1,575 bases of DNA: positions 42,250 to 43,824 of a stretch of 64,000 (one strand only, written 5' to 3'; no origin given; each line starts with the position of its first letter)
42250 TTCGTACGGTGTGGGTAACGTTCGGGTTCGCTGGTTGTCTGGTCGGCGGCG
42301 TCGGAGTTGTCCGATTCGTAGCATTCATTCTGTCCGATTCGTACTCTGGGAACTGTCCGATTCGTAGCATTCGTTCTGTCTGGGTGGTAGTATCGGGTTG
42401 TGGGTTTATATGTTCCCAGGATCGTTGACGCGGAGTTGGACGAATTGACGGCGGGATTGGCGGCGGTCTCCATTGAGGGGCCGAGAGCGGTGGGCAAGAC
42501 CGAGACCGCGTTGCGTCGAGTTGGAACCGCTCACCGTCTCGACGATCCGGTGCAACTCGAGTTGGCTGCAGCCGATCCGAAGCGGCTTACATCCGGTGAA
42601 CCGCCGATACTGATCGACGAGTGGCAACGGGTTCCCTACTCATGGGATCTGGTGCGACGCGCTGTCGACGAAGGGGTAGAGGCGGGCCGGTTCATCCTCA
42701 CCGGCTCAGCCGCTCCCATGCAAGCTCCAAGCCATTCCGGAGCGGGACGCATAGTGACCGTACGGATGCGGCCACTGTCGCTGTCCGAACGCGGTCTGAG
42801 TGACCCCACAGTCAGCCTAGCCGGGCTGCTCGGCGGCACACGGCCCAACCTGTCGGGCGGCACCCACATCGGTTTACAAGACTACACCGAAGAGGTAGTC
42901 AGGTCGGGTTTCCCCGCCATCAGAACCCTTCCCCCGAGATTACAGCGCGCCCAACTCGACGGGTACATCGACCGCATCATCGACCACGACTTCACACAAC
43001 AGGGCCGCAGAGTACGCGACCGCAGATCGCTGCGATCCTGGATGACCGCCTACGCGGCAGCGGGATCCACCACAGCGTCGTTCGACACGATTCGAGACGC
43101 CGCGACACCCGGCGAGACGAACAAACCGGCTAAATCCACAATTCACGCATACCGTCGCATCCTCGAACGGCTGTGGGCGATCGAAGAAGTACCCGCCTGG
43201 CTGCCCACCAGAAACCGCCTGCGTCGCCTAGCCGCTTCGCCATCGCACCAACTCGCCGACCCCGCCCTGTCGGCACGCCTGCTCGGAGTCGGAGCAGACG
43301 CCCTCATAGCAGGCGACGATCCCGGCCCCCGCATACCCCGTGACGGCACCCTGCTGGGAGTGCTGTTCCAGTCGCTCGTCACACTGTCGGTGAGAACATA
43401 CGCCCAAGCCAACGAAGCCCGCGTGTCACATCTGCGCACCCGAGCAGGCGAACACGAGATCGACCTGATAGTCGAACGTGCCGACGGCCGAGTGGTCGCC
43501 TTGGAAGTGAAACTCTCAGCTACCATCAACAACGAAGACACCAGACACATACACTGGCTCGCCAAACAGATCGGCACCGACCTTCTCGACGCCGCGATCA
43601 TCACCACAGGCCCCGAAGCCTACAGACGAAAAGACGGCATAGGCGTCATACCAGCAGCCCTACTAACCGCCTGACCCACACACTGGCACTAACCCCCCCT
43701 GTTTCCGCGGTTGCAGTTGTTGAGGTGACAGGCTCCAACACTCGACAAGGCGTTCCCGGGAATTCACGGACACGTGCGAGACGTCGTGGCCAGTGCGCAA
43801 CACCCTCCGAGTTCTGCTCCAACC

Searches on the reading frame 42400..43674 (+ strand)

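Call 6: search_protein_families(library=pfam, proteins=[window:42400-43674:+], max_evalue=0.001)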
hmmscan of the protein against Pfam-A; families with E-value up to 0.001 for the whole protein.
window:42400-43674:+ (424 aa): 2 families
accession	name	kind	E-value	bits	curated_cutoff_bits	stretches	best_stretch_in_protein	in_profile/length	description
PF13635.12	DUF4143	-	1.4e-20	74.1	28.1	1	197-373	3-160/160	Domain of unknown function (DUF4143)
PF13173.12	AAA_14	-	3e-13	50.3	27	1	22-130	4-127/129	AAA domain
